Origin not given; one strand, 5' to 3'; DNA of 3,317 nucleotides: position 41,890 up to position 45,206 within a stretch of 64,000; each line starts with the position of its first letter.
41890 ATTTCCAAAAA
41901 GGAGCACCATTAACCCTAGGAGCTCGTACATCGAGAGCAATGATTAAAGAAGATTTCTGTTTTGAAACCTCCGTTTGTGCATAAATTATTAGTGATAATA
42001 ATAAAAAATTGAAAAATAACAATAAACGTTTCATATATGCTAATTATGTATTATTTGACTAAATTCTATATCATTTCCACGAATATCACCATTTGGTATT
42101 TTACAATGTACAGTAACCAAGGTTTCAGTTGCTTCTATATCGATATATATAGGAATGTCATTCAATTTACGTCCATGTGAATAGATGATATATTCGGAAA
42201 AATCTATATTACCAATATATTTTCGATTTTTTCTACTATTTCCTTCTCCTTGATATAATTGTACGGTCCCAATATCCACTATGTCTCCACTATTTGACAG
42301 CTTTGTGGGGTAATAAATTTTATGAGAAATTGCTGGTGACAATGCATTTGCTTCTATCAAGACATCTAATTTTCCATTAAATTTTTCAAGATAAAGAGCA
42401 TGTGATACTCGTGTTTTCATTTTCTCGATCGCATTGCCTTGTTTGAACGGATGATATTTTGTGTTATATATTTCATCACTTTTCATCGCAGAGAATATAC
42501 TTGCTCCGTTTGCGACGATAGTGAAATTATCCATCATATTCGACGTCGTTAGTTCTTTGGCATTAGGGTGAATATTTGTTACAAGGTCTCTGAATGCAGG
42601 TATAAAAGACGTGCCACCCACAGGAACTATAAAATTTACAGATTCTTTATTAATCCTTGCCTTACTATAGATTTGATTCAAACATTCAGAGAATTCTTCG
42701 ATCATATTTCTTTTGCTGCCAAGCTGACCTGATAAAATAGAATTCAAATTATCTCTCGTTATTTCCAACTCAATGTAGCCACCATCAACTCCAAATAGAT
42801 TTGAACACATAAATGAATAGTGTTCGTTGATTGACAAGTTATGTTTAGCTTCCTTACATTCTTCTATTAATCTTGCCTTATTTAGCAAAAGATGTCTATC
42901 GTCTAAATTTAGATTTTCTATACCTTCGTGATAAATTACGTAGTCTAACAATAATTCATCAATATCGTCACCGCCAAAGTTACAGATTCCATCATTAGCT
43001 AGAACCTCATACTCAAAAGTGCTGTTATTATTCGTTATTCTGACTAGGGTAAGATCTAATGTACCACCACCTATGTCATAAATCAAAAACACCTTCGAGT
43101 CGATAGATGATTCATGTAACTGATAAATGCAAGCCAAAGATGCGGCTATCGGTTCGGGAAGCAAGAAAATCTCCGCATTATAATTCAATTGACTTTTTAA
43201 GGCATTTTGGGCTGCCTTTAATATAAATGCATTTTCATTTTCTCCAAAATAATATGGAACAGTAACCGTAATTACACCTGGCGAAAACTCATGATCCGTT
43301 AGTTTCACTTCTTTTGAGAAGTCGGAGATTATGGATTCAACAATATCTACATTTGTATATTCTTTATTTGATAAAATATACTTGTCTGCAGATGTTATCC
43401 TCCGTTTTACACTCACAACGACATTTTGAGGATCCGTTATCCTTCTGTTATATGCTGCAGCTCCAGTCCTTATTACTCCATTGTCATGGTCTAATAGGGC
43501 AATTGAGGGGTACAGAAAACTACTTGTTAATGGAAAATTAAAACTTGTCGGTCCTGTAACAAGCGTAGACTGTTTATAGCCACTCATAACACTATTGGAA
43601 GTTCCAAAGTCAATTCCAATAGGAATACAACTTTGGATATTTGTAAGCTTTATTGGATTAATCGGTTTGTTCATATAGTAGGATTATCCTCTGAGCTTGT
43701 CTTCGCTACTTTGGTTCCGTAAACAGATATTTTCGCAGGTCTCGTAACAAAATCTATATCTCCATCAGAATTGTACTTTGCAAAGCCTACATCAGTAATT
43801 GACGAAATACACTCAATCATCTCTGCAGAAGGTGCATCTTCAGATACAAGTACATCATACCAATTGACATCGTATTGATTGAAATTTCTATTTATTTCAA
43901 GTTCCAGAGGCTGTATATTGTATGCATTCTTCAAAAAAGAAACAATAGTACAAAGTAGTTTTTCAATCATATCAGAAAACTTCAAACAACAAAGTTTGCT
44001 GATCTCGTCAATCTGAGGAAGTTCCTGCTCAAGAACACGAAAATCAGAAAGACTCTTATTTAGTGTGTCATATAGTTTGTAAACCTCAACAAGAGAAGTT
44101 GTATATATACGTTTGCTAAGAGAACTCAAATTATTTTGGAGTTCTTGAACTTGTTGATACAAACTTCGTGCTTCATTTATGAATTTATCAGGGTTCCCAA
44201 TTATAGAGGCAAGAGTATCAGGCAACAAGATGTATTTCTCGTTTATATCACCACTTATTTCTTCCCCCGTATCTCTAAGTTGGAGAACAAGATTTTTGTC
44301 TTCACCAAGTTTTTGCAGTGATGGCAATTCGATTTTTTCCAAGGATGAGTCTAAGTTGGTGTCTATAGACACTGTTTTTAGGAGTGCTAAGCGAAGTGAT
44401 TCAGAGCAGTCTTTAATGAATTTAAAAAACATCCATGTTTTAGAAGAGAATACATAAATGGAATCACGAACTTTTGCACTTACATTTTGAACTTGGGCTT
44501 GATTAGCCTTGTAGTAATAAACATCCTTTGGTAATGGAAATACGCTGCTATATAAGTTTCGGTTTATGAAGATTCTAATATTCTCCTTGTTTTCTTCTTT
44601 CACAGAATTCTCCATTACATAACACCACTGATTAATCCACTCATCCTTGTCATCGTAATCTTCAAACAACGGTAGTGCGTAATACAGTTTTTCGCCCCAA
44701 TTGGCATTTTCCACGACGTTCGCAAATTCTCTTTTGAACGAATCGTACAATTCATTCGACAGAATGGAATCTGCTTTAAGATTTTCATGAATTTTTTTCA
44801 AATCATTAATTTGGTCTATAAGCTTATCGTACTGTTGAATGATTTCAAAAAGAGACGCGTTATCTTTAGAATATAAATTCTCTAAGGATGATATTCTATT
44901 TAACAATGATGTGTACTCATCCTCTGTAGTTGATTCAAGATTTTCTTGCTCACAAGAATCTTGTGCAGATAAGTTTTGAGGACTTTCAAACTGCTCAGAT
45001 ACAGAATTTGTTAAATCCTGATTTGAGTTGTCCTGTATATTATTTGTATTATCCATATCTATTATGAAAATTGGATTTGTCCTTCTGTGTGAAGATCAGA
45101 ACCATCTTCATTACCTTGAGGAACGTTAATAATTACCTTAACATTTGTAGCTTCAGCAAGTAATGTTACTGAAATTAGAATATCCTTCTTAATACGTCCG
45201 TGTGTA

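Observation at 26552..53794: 27-kb single-strand operon-like island built around seven Hsp70-fold ATPase paralogues and four soluble Zn-metalloproteases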

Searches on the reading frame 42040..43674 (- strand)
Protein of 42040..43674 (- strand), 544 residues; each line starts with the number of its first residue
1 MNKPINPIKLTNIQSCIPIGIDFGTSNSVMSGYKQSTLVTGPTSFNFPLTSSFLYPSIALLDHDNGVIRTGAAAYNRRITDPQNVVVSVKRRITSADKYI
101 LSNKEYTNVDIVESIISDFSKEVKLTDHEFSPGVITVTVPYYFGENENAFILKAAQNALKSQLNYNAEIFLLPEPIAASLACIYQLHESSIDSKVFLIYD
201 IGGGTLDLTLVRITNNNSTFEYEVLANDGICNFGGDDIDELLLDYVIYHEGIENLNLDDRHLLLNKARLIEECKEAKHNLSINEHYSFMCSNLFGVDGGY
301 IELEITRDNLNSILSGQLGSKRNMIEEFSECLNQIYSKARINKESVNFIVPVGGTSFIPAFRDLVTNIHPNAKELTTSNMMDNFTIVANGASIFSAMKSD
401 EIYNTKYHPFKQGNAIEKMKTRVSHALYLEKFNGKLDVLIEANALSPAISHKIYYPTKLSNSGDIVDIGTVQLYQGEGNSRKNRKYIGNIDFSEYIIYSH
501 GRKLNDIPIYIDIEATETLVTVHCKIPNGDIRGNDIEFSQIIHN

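Call 4: search_protein_families(library=pfam, proteins=[window:42040-43674:-], max_evalue=0.01)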
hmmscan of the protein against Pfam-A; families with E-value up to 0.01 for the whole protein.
window:42040-43674:- (544 aa): 2 families
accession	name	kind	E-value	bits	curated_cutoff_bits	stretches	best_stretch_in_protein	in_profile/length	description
PF00012.26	HSP70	-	1.5e-33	116.3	20.6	2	136-516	137-476/599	Hsp70 protein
PF06723.19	MreB_Mbl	-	0.0014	18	27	1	107-246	69-188/327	MreB/Mbl protein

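Call 5: search_protein_families(library=padloc, proteins=[window:42040-43674:-], max_evalue=0.01)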
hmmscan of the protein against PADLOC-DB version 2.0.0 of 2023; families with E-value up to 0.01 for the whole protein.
window:42040-43674:- (544 aa): 1 family
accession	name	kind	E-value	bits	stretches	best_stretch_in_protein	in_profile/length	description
PDLC04731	PDC-M61B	-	2.7e-07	27.7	1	171-276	328-433/588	-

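Call 6: search_protein_families(library=ncbifam, proteins=[window:42040-43674:-], max_evalue=0.01)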
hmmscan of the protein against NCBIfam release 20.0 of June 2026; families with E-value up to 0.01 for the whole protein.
window:42040-43674:- (544 aa): 10 families
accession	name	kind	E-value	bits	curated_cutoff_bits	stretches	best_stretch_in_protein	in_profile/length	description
TIGR01991.1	HscA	equivalog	1.4e-34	119.6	708.55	1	19-397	2-361/600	Fe-S protein assembly chaperone HscA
NF001413.0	PRK00290.1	equivalog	1.1e-33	116.5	648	1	19-525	5-481/625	molecular chaperone DnaK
NF003520.0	PRK05183.1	subfamily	2.9e-33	115.2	620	1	14-395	17-379/621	Fe-S protein assembly chaperone HscA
TIGR02350.1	prok_dnaK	equivalog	7.1e-33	113.8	822.55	1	19-516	3-472/596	molecular chaperone DnaK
NF009946.0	PRK13410.1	equivalog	3.5e-22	78.4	1019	1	103-517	107-477/669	molecular chaperone DnaK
NF009947.0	PRK13411.1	equivalog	6.8e-21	74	1002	1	103-403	105-382/662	molecular chaperone DnaK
NF002399.0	PRK01433.1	equivalog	1.6e-16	60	743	1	16-367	19-330/595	Fe-S protein assembly chaperone HscA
TIGR00904.1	mreB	subfamily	2.4e-05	23.6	365.75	1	108-246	75-193/334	MreB/Mrl family cell shape determining protein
NF008673.0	PRK11678.1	equivalog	4.4e-05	22.5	331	1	167-242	186-259/450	molecular chaperone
NF010539.0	PRK13927.1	subfamily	0.00013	21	293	1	107-246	74-194/339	rod shape-determining protein MreB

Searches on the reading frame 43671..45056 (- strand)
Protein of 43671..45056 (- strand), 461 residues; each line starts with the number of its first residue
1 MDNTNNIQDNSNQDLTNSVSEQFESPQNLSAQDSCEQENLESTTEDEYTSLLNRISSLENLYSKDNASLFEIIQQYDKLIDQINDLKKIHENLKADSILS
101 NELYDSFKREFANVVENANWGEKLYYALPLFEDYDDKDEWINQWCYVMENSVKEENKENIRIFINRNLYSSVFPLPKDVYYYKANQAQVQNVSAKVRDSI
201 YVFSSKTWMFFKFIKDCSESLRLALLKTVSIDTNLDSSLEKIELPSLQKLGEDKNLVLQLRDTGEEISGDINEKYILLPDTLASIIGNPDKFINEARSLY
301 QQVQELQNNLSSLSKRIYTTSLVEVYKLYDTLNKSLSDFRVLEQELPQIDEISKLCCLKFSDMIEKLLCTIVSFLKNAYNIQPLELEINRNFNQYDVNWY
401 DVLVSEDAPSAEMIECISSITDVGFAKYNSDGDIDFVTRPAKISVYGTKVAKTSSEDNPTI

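Call 3: search_protein_families(library=pfam, proteins=[window:43671-45056:-], max_evalue=0.01)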
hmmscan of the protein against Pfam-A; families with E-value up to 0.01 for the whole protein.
window:43671-45056:- (461 aa): 1 family
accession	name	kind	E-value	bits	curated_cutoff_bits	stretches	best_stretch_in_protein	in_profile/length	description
PF24611.2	Spectrin_Anc-1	-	0.0011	19.7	33.2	0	290-354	14-77/115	Nuclear anchorage protein 1, spectrin-like repeat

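Call 5: search_protein_families(library=padloc, proteins=[window:43671-45056:-], max_evalue=0.01)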
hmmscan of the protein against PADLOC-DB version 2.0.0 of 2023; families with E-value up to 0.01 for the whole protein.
window:43671-45056:- (461 aa): 0 families

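Call 6: search_protein_families(library=ncbifam, proteins=[window:43671-45056:-], max_evalue=0.01)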
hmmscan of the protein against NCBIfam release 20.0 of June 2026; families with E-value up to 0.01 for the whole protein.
window:43671-45056:- (461 aa): 0 families

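Call 37: find_homologous_proteins(query=window:43671-45056:-, max_evalue=0.001)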
Query window:43671-45056:- (461 aa): 27 proteins with E <= 0.001 among 8000 candidates.
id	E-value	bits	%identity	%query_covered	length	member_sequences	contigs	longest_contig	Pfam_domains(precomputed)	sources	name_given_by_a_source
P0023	1.2e-294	995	99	100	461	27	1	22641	-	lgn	-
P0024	4.9e-163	561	62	92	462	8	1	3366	-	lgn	-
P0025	1.2e-162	560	61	93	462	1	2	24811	-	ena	-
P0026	6.9e-160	551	60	93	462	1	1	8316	-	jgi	jgi:hypothetical protein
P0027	6.0e-153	528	55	100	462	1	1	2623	-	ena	-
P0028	5.3e-152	525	55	100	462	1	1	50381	-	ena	-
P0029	1.9e-151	523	55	100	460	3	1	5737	-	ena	-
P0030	7.0e-148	511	53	100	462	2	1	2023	-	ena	-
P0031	2.3e-126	440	50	93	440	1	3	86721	-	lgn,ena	-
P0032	4.4e-121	423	48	94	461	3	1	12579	-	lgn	-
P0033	1.2e-118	415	49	90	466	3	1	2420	-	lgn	-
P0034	2.2e-115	404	44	99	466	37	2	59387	-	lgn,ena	-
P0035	5.3e-110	387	45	89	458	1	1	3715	-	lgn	-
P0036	2.8e-106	374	46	89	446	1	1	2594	-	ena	-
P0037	3.6e-106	374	45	89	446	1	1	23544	-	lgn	-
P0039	8.8e-106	373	45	89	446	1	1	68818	-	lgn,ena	-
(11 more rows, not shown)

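Call 39: search_solved_structures(query=A2, max_evalue=10, show_alignments=2)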
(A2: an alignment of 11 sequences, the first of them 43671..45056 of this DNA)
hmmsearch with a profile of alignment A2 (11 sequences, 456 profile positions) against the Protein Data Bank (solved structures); distinct sequences matched with E-value up to 10: 3.
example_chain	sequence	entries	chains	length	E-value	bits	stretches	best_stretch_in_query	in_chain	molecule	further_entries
3n3u_A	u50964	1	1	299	0.27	13.1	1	332-392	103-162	Adenosine monophosphate-protein transferase ibpA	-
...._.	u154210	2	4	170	0.9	11.4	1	246-375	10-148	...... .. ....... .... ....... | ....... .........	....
6bva_B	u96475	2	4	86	1.4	10.8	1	211-274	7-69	Polyubiquitin-B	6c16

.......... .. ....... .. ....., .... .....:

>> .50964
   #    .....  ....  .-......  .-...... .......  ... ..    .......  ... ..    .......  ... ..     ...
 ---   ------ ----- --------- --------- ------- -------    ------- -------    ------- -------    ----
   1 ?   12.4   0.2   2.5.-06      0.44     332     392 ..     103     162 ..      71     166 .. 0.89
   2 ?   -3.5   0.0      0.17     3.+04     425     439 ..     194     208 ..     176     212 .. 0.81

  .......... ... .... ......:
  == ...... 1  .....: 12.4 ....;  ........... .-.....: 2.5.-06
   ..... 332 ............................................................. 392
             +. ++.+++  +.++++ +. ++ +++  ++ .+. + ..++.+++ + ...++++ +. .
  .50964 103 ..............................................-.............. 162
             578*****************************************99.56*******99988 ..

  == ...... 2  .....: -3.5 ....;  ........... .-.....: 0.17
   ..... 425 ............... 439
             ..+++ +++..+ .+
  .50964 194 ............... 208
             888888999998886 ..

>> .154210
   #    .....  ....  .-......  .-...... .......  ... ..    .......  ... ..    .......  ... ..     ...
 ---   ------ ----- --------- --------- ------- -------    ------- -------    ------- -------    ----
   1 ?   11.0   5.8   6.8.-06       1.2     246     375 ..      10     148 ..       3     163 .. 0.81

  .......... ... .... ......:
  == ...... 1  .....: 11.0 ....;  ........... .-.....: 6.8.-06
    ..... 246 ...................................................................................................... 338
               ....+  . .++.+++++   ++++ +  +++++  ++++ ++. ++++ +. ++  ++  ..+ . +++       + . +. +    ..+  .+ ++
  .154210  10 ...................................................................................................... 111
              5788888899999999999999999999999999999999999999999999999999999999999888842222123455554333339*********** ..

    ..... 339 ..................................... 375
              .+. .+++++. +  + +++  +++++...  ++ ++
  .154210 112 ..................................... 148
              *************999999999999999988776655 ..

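Call 56: predict_structure(alignment_id=A2)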
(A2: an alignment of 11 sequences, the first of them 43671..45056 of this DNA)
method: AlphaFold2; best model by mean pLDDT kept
length: 461 residues; sequences in the alignment: 11
mean_pLDDT: 75.4   pTM: 0.70
mean pLDDT of the five models: 75.4, 73.4, 71.4, 67.4, 62.2
residues with pLDDT >= 90: 173; 70-90: 154; 50-70: 43; < 50: 91
segments of 3 or more residues with pLDDT < 50: 1-44, 129-133, 164-178, 406-410, 412-421, 454-461
pLDDT, mean of each block of 10 residues (from residue 1): 29 27 26 27 64 90 88 93 93 94 93 89 60 63 72 53 44 44 85 92 86 86 90 78 89 92 85 86 91 94 93 91 92 92 88 93 97 96 83 71 51 45 82 87 71 42 26
secondary structure, 60 per line:
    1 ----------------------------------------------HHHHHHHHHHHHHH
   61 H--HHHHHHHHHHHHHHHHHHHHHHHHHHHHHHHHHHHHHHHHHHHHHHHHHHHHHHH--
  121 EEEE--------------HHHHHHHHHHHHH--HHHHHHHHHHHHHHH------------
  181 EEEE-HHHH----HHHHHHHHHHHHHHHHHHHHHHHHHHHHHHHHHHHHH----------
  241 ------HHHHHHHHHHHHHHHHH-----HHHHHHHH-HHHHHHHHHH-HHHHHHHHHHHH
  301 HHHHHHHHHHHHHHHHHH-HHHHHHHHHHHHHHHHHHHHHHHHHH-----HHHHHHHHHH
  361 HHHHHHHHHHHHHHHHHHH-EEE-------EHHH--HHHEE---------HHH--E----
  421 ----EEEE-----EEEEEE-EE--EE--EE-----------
elements in order: H47-61 H64-118 E121-124 H139-151 H154-168 E181-184 H186-189 H194-230 H247-263 H269-276 H278-287 H289-318 H320-345 H351-379 E381-383 E425-428 E434-439
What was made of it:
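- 43671..45056 (-): 461-aa helical (coiled-coil-like) protein with a small C-terminal beta element. Function unknown. A GrpE relationship is not supported. AF2 model with pLDDT 75 (call 56).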

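Call 60: fold_search(model_id=the predicted structure, library=pdb)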
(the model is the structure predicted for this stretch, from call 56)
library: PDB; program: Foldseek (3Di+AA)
matches with E <= 10: 604; with E <= 0.001: 0
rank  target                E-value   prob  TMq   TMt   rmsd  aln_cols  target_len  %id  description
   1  7zet_A                1.9e-02  0.51  0.15  0.17  33.1       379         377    9  Crystal structure of human Clusterin, crystal form I (released 2023-10-11)
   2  7zeu_D                4.4e-02  0.51  0.19  0.23  38.7       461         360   11  Crystal structure of human Clusterin, crystal form II (released 2023-10-11)
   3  5owv_C                9.6e-02  0.15  0.11  0.09  45.5       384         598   13  An oligomerised bacterial dynamin pair provides a mechanism for the long-range sensing and tethering of membranes (released 2018-09-05)
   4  8otz_C4               1.2e-01  0.38  0.15  0.19  26.0       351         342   12  48-nm repeat of the native axonemal doublet microtubule from bovine sperm (released 2023-11-22)
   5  8j07_8G               1.2e-01  0.20  0.13  0.16  38.8       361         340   12  96nm repeat of human respiratory doublet microtubule and associated axonemal complexes (released 2023-07-26)
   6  5lm2_B                1.2e-01  0.11  0.08  0.11  43.0       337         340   12  Crystal Structure of HD-PTP phosphatase (released 2016-11-30)
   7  7rro_C1               1.4e-01  0.33  0.14  0.19  27.0       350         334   11  Structure of the 48-nm repeat doublet microtubule from bovine tracheal cilia (released 2021-10-27)
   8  7p5c_A                1.4e-01  0.25  0.13  0.15  25.9       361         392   10  Cryo-EM structure of human TTYH3 in Ca2+ and GDN (released 2021-08-11)
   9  8iyj_B1               1.4e-01  0.20  0.12  0.15  27.9       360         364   11  Cryo-EM structure of the 48-nm repeat doublet microtubule from mouse sperm (released 2023-07-05)
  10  8i7r_B6               1.5e-01  0.14  0.10  0.12  30.6       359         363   12  In situ structure of axonemal doublet microtubules in mouse sperm with 48-nm repeat (released 2023-10-11)
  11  9cpb_6K               1.8e-01  0.14  0.10  0.12  31.1       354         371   12  Atomic model of bovine Fallopian tube cilia doublet microtubule (48-nm periodicity) (released 2024-10-30)
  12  8to0_AD               1.9e-01  0.30  0.15  0.20  28.3       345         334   12  48-nm repeating structure of doublets from mouse sperm flagella (released 2023-11-01)
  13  8i7o_B3               1.9e-01  0.28  0.15  0.20  25.8       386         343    9  In situ structure of axonemal doublet microtubules in mouse sperm with 16-nm repeat (released 2023-10-11)
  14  8snb_8S               1.9e-01  0.20  0.13  0.18  25.2       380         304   12  atomic model of sea urchin sperm doublet microtubule (48-nm periodicity) (released 2023-06-28)
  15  7n6g_3R               2.2e-01  0.15  0.11  0.14  40.9       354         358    8  C1 of central pair (released 2022-05-18)
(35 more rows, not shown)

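Call 67: find_encoding_contigs(protein=P0031, flank=10000, max_places=1)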
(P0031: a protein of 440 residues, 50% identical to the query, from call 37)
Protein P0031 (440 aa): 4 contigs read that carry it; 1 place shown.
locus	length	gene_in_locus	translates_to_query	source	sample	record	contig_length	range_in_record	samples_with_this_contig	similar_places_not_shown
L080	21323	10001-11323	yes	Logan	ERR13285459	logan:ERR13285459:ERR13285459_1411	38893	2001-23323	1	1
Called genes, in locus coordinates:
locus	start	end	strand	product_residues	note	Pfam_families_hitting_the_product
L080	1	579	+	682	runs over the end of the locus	PF07719:TPR_2 (faint), PF24885:TPR_NPHP3 (weak), PF00515:TPR_1 (faint), PF13424:TPR_12 (weak), PF06580:His_kinase, PF02518:HATPase_c (weak)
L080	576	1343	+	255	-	PF00072:Response_reg, PF04397:LytTR (weak)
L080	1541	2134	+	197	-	PF02357:NusG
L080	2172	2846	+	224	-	-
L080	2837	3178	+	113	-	-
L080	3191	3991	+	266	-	PF01435:Peptidase_M48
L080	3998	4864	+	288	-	PF01435:Peptidase_M48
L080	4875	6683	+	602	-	PF00012:HSP70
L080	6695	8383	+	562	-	PF06723:MreB_Mbl (faint), PF00012:HSP70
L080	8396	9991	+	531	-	PF00012:HSP70, PF06723:MreB_Mbl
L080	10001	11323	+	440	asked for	-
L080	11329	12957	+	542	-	PF06723:MreB_Mbl (faint), PF00012:HSP70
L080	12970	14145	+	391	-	-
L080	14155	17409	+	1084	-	-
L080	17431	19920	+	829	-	-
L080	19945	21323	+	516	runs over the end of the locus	PF00012:HSP70, PF06723:MreB_Mbl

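Call 68: find_encoding_contigs(protein=P0034, flank=10000, max_places=1)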
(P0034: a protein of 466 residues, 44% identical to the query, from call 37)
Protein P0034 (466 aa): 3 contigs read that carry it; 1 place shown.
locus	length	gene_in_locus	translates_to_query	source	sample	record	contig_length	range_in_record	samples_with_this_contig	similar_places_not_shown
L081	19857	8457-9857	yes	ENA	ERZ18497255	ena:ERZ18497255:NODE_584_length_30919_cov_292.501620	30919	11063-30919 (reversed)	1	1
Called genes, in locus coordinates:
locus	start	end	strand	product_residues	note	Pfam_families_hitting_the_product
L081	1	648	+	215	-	?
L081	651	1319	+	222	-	-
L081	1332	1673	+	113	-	-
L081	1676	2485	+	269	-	PF01435:Peptidase_M48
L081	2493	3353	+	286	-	PF05569:Peptidase_M56 (weak), PF01435:Peptidase_M48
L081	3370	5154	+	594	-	PF00012:HSP70, PF06723:MreB_Mbl (faint)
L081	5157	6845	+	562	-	PF00012:HSP70, PF06723:MreB_Mbl (faint)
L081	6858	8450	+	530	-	PF00012:HSP70, PF06723:MreB_Mbl (weak)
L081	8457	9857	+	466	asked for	-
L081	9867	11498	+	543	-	PF00012:HSP70, PF06723:MreB_Mbl (weak)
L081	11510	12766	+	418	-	-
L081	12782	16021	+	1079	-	-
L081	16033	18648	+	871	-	-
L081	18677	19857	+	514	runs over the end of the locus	PF00012:HSP70, PF06723:MreB_Mbl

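Call 69: find_encoding_contigs(protein=P0039, flank=10000, max_places=1)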
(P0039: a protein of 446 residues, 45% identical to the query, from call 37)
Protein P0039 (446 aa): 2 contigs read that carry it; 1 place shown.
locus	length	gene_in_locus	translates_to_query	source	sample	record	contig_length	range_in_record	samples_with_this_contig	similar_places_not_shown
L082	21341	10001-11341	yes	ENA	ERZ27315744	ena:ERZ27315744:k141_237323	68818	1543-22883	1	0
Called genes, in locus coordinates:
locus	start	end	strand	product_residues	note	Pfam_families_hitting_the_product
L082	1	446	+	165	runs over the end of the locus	PF00959:Phage_lysozyme (weak)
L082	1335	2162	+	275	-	PF02357:NusG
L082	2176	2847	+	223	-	-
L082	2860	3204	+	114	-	-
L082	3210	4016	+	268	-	PF01435:Peptidase_M48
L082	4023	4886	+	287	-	PF05569:Peptidase_M56 (weak), PF01435:Peptidase_M48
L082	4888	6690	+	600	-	PF00012:HSP70, PF06723:MreB_Mbl (faint), PF00012:HSP70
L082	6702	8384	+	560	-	PF00012:HSP70, PF06723:MreB_Mbl (faint), PF21523:ParM_N (faint)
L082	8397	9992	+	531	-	PF06723:MreB_Mbl (faint), PF00012:HSP70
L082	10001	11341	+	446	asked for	-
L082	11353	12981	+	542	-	PF00012:HSP70, PF06723:MreB_Mbl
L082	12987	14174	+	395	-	-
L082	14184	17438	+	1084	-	-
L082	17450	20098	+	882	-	-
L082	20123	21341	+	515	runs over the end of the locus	PF00012:HSP70, PF06723:MreB_Mbl, PF00012:HSP70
